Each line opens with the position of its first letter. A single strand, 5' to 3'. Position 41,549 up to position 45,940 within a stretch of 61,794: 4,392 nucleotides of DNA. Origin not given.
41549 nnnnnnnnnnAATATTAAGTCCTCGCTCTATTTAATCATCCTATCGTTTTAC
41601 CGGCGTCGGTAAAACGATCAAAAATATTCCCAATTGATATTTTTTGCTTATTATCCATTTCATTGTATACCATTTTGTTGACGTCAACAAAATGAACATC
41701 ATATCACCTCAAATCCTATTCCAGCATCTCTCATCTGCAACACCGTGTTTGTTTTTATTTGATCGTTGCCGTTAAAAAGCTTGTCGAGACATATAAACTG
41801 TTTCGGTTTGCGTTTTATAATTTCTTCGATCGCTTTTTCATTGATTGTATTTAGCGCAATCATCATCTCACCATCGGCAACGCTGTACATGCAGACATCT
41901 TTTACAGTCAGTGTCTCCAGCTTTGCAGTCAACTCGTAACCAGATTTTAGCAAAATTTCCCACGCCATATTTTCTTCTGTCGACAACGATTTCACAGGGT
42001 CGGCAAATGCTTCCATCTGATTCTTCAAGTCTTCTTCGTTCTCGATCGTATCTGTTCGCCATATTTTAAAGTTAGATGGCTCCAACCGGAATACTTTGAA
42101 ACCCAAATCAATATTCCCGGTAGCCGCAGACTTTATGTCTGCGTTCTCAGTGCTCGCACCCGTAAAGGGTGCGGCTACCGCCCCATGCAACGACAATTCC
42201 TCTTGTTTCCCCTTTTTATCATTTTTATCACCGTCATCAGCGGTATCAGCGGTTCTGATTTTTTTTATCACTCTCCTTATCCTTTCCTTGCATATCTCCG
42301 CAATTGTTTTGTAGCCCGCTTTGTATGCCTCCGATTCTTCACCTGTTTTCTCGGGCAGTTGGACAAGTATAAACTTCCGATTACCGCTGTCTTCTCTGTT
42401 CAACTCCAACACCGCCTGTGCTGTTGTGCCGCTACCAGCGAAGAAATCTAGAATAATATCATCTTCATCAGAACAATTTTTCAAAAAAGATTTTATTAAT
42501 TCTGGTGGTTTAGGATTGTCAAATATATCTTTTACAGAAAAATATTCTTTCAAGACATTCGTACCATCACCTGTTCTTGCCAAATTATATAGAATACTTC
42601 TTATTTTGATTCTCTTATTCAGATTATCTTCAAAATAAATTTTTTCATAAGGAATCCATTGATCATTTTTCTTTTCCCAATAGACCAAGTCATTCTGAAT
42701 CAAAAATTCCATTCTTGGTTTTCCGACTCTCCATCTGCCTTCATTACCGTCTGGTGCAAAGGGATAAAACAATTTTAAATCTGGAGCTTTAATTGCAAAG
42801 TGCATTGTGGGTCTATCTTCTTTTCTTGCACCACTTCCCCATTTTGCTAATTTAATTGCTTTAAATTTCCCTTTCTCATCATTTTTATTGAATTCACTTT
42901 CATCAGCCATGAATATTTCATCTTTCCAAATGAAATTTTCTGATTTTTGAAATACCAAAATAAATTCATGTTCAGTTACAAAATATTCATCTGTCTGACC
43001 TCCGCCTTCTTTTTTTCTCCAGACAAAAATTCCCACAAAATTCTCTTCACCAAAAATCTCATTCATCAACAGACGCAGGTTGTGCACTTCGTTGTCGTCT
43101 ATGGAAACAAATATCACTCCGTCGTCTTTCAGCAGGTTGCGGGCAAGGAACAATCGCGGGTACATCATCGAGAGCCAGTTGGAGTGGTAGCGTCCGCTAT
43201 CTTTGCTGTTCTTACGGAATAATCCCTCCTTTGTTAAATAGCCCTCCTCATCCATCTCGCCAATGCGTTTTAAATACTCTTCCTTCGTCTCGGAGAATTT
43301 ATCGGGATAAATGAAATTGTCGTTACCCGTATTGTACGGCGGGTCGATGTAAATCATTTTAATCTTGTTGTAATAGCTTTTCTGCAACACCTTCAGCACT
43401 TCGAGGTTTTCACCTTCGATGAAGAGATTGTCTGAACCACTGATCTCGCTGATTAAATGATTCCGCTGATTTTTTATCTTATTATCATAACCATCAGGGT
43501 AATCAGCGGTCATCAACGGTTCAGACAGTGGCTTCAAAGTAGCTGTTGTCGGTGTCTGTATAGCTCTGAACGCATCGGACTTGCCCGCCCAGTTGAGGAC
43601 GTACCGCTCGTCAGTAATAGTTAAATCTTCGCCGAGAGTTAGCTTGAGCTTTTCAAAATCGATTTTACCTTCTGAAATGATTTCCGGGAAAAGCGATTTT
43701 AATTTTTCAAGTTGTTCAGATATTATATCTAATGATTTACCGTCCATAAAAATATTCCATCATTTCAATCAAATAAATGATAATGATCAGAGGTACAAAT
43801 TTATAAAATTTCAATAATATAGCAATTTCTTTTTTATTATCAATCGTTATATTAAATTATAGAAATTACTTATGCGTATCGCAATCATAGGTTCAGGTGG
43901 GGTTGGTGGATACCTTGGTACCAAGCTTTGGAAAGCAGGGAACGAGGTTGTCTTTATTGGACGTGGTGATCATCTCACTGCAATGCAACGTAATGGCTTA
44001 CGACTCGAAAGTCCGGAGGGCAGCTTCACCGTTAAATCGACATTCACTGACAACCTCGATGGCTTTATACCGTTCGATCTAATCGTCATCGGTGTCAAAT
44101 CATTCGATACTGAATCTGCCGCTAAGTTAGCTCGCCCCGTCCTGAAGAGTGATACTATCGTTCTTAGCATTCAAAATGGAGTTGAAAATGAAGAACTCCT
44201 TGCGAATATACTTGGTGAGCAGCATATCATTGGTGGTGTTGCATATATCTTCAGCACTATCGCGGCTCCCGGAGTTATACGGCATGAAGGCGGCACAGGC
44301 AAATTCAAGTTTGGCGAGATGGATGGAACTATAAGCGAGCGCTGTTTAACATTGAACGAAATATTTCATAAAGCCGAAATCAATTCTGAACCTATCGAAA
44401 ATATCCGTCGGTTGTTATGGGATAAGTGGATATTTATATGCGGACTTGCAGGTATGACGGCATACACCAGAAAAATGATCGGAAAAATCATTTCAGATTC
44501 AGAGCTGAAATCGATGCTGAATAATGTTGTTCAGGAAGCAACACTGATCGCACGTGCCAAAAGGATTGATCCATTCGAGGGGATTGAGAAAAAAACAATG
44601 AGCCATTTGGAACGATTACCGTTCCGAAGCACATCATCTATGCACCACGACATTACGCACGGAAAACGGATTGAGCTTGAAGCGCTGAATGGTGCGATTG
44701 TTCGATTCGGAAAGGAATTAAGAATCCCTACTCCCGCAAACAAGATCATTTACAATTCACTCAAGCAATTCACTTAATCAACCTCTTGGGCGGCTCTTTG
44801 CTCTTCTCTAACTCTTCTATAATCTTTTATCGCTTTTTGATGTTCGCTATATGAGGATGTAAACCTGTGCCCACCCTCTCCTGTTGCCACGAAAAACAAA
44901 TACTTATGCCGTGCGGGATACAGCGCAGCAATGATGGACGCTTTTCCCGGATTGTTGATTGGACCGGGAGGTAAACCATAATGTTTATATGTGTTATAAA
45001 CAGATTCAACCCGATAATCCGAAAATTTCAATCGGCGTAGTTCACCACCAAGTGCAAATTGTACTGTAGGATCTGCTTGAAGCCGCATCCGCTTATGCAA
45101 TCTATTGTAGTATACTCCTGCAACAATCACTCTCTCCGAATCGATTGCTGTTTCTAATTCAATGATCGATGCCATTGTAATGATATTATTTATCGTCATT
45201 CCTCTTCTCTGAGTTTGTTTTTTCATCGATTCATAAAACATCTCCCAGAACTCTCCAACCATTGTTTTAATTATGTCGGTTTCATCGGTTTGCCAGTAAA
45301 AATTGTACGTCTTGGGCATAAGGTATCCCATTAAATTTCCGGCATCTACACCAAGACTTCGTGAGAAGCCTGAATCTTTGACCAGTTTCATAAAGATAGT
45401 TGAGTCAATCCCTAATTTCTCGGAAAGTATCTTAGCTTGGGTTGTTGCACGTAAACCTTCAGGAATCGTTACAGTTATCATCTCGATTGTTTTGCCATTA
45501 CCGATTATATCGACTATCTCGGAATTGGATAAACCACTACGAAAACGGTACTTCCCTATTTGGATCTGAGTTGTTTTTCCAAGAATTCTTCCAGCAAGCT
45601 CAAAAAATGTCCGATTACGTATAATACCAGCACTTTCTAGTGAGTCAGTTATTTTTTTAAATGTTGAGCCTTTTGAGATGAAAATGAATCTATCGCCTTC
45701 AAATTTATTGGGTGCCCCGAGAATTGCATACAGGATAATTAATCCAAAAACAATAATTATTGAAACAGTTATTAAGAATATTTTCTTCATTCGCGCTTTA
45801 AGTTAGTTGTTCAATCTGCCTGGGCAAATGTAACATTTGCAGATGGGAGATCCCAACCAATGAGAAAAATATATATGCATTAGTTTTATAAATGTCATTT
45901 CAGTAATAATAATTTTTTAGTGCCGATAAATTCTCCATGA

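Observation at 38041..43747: Type III RM operon with a DinD homologue inserted between mod and res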

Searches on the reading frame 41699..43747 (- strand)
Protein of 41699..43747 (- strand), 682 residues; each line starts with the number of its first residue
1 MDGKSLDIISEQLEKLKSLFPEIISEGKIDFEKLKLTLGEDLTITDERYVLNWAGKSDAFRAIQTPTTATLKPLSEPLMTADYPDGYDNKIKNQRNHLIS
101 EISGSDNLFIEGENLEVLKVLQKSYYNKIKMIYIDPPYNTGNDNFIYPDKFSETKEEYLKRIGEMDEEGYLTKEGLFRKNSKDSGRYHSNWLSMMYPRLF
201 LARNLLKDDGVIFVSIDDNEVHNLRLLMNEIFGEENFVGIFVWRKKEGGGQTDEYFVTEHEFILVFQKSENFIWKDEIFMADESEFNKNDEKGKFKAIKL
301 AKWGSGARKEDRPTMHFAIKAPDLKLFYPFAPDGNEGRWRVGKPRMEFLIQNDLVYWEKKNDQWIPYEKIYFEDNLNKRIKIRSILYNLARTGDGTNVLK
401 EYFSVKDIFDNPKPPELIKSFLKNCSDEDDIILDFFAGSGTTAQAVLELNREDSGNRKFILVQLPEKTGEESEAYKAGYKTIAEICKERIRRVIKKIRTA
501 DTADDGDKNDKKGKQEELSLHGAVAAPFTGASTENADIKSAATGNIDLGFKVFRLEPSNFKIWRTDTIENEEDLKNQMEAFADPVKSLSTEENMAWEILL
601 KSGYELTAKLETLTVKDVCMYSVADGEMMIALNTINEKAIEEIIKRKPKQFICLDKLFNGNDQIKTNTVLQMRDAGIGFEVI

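Call 3: search_protein_families(library=pfam, proteins=[window:41699-43747:-])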
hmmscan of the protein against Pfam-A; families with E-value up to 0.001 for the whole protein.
window:41699-43747:- (682 aa): 1 family
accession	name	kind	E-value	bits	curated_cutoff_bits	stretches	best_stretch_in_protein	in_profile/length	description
PF01555.25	N6_N4_Mtase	-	1.9e-42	146.2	26.7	1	129-459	1-206/221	DNA methylase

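Call 4: search_protein_families(library=ncbifam, proteins=[window:41699-43747:-])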
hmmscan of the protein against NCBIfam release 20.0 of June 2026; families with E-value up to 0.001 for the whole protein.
window:41699-43747:- (682 aa): 2 families
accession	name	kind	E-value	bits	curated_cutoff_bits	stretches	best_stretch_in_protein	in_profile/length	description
NF008572.0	PRK11524.1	equivalog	2.8e-11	43.1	292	1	412-453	198-239/294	adenine-specific DNA-methyltransferase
NF050803.1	DnaMtaseCcrMCaul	equivalog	1.5e-06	27.4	830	1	394-452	172-229/350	adenine-specific DNA-methyltransferase CcrM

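Call 8: search_protein_families(library=padloc, proteins=[window:41699-43747:-], max_evalue=0.01)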
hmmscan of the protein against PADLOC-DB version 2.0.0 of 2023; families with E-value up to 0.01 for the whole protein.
window:41699-43747:- (682 aa): 44 families (the best 25 are shown)
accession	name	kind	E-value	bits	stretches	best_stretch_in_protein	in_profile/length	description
PDLC03634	MTase_III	-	7.8e-187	620.9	2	3-507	7-489/621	Type III methyltransferase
PDLC03641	MTase_III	-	2.1e-117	391.4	1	10-512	16-494/657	Type III methyltransferase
PDLC03644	MTase_III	-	1.3e-85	286.2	1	91-468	23-385/542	Type III methyltransferase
PDLC03637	MTase_III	-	2.7e-81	271.8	1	8-498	46-487/513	Type III methyltransferase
PDLC03640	MTase_III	-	1.9e-67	226.1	2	103-269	40-202/654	Type III methyltransferase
PDLC03642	MTase_III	-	1.2e-60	203.7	2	182-476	130-409/528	Type III methyltransferase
PDLC03636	MTase_III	-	2.8e-53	179.6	2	183-466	88-395/575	Type III methyltransferase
PDLC03639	MTase_III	-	2.4e-52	176.1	3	391-500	407-510/639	Type III methyltransferase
PDLC03635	MTase_III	-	1e-48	164.6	2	172-452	252-554/708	Type III methyltransferase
PDLC03278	MTase_II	-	4.8e-39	132.9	3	339-496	226-377/390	Type II methyltransferase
PDLC03638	MTase_III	-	2.7e-36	123.2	2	188-451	428-658/816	Type III methyltransferase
PDLC03354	MTase_II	-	3.1e-34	116.7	1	63-453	10-365/425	Type II methyltransferase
PDLC03643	MTase_III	-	5e-34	116.2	1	195-496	1-310/465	Type III methyltransferase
PDLC03646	MTase_III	-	8.4e-34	114.6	3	366-466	726-826/1057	Type III methyltransferase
PDLC03300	MTase_II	-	7.2e-29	98.8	2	105-274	10-169/302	Type II methyltransferase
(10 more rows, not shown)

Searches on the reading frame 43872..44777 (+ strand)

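Call 3: search_protein_families(library=pfam, proteins=[window:43872-44777:+])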
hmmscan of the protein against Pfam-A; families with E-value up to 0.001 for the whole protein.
window:43872-44777:+ (301 aa): 4 families
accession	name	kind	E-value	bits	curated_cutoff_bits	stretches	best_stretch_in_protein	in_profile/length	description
PF02558.23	ApbA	-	7.4e-41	139.7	22.2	1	3-151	1-149/150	Ketopantoate reductase PanE/ApbA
PF08546.17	ApbA_C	-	3.5e-26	92.4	22.7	1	177-299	1-123/125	Ketopantoate reductase PanE/ApbA C terminal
PF03807.23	F420_oxidored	-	4.5e-06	27.6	21.6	1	2-103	1-94/94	NADP oxidoreductase coenzyme F420-dependent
PF01210.29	NAD_Gly3P_dh_N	-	0.0002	21.8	23.1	1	3-116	2-120/158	NAD-dependent glycerol-3-phosphate dehydrogenase N-terminus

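Call 4: search_protein_families(library=ncbifam, proteins=[window:43872-44777:+])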
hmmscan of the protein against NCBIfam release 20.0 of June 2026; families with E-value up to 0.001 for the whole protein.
window:43872-44777:+ (301 aa): 16 families
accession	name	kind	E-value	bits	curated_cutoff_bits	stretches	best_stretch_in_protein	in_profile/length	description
TIGR00745.1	apbA_panE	subfamily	1.1e-75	254.7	141.35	1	2-299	1-300/305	2-dehydropantoate 2-reductase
NF005094.0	PRK06522.2-5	equivalog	1.1e-64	218.7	382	1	1-300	1-301/307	2-dehydropantoate 2-reductase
NF005091.0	PRK06522.2-2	equivalog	1.3e-63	215.1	252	1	1-299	2-295/302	2-dehydropantoate 2-reductase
NF005089.0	PRK06522.1-4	subfamily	1.2e-49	169.5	223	2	109-299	129-316/326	2-dehydropantoate 2-reductase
NF004887.0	PRK06249.1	equivalog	3e-49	167.9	360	1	1-300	6-310/316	putative 2-dehydropantoate 2-reductase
NF005092.1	PRK06522.2-3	equivalog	2.3e-41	141.9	500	1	1-298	1-292/296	2-dehydropantoate 2-reductase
NF006083.0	PRK08229.1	equivalog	6.9e-37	127.2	371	1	1-298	3-314/341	2-dehydropantoate 2-reductase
NF005088.0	PRK06522.1-2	subfamily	1.1e-36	126.5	371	1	1-294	1-295/308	2-dehydropantoate 2-reductase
NF005093.0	PRK06522.2-4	equivalog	6.5e-26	91.4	308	1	1-299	4-295/304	2-dehydropantoate 2-reductase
NF005087.0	PRK06522.1-1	equivalog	3e-25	88.9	351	1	1-299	1-287/296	2-dehydropantoate 2-reductase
NF009542.0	PRK12921.1-4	equivalog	3.6e-24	85.5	288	1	1-298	2-280/286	oxidoreductase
NF009541.0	PRK12921.1-1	equivalog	2.9e-22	79.3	338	1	2-294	7-286/297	oxidoreductase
NF009543.0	PRK12921.1-5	equivalog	2.9e-20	72.6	339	1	1-294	1-296/305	oxidoreductase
NF004311.0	PRK05708.1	equivalog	1.2e-18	67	378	1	2-298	4-294/305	putative 2-dehydropantoate 2-reductase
NF005090.0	PRK06522.2-1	equivalog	1.3e-10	41.1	496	1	1-299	3-291/296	2-dehydropantoate 2-reductase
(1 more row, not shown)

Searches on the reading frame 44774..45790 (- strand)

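Call 3: search_protein_families(library=pfam, proteins=[window:44774-45790:-])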
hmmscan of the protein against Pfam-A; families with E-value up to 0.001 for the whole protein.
window:44774-45790:- (338 aa): 1 family
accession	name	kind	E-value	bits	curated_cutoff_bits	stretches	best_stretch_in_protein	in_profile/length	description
PF02618.21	YceG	-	2.7e-85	286.6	32.4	1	37-322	2-274/275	YceG-like family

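Call 4: search_protein_families(library=ncbifam, proteins=[window:44774-45790:-])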
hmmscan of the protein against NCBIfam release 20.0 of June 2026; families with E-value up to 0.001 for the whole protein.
window:44774-45790:- (338 aa): 2 families
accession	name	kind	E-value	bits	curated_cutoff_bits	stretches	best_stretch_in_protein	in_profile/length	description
TIGR00247.1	TIGR00247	hypoth_equivalog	1.1e-71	241.7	103.4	1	1-329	1-345/347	endolytic transglycosylase MltG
NF007619.0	PRK10270.1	equivalog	8.4e-46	156.6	532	1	33-332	38-338/340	cell division protein YceG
